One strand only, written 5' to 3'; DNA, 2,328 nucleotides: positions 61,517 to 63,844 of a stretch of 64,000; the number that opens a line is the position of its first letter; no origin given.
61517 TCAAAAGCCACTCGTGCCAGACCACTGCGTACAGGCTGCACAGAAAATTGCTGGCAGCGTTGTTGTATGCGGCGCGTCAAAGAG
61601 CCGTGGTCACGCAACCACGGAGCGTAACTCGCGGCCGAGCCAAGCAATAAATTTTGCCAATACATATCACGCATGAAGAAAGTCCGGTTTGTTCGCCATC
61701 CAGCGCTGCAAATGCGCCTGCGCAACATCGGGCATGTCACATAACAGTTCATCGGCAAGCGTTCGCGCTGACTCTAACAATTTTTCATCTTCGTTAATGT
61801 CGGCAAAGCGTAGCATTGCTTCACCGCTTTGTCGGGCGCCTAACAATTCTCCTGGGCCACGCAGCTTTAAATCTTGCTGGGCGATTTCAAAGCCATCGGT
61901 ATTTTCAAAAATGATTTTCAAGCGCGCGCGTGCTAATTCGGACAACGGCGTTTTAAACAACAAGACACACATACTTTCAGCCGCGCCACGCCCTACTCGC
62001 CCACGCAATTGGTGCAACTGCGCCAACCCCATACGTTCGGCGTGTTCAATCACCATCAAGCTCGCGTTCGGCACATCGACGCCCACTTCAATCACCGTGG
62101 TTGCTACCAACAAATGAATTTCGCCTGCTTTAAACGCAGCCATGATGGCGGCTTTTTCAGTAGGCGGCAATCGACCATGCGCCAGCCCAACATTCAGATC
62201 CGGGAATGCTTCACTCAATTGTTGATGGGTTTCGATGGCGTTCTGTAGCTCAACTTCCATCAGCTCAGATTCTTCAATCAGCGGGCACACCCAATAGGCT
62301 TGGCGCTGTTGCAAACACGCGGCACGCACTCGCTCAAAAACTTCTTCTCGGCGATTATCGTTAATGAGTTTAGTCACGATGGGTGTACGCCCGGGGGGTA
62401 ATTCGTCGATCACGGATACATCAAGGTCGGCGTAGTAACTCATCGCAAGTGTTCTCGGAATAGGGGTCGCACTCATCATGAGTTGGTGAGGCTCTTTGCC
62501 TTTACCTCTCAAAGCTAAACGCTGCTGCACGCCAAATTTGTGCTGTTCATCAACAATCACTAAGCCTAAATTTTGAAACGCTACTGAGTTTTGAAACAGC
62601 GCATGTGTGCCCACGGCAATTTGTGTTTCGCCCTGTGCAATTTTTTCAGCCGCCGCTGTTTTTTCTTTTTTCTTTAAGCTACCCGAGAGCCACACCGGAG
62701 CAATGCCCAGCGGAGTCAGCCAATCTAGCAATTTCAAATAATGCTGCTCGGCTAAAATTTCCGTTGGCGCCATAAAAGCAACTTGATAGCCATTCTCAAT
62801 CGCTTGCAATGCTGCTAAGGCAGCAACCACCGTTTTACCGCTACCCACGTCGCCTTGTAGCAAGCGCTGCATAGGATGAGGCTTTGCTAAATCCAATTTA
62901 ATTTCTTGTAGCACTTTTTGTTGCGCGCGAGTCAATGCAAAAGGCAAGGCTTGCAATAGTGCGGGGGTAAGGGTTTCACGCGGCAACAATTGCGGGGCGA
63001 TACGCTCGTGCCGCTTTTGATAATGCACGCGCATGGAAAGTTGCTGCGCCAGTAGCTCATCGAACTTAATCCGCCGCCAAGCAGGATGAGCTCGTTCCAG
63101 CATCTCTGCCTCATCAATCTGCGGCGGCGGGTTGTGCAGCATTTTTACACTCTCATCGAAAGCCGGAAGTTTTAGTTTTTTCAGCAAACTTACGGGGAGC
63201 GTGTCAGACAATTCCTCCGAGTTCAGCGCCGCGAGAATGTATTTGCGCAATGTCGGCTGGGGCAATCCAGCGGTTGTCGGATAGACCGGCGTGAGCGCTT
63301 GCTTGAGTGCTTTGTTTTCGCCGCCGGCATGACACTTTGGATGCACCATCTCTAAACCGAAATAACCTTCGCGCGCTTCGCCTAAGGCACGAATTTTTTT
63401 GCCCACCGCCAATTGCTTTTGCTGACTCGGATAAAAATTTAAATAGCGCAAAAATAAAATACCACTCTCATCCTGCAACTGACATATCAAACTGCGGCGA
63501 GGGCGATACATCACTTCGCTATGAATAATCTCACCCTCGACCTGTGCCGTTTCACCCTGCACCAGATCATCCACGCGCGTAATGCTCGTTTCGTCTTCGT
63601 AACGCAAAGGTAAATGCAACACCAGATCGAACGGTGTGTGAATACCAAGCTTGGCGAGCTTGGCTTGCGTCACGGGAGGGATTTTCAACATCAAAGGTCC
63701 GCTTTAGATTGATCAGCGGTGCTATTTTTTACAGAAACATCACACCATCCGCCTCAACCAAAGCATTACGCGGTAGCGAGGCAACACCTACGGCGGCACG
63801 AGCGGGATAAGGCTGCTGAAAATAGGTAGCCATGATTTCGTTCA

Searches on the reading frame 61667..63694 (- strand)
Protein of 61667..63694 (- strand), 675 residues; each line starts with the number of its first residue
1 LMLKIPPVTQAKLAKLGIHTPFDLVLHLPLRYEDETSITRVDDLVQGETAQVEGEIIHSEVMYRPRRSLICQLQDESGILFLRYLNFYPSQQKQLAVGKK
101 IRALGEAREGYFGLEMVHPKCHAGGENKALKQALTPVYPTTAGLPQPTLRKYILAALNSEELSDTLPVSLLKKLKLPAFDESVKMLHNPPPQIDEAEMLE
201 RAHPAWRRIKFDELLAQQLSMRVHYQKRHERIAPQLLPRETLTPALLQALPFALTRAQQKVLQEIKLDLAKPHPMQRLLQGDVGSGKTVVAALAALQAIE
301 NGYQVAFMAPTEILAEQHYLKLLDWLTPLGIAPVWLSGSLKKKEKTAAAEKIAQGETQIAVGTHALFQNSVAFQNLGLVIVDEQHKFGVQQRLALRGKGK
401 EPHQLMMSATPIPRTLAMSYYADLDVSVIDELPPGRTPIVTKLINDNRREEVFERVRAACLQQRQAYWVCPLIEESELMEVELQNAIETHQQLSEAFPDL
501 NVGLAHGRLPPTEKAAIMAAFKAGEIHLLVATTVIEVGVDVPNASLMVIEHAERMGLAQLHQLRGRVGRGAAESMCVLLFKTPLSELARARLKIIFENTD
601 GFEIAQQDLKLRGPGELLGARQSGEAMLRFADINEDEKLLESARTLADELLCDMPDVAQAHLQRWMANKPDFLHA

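Call 39: search_protein_families(library=pfam, proteins=[window:61667-63694:-], max_evalue=0.0001)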
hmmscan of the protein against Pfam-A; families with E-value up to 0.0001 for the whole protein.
window:61667-63694:- (675 aa): 7 families
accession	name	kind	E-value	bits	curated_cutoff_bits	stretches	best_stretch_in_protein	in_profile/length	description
PF00270.35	DEAD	-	7.7e-24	84.7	26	1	255-416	1-164/167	DEAD/DEAH box helicase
PF00271.37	Helicase_C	-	1e-20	74.5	23.5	1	484-569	25-108/110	Helicase conserved C-terminal domain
PF17191.10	RecG_wedge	-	9e-15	55.1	23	1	11-154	14-156/162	RecG wedge domain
PF19833.4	RecG_dom3_C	-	4.5e-13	49.5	26.8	1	599-658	2-62/87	ATP-dependent DNA helicase RecG, domain 3, C-terminal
PF04851.21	ResIII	-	1e-11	45.5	22.5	1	254-411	4-162/164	Type III restriction enzyme, res subunit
PF22590.2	Cas3-like_C_2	-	4.1e-06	27.5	27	1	484-569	13-103/106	CRISPR-associated nuclease/helicase Cas3, C-terminal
PF13604.12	AAA_30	-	4.9e-05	23.6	27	0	274-395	18-108/191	AAA domain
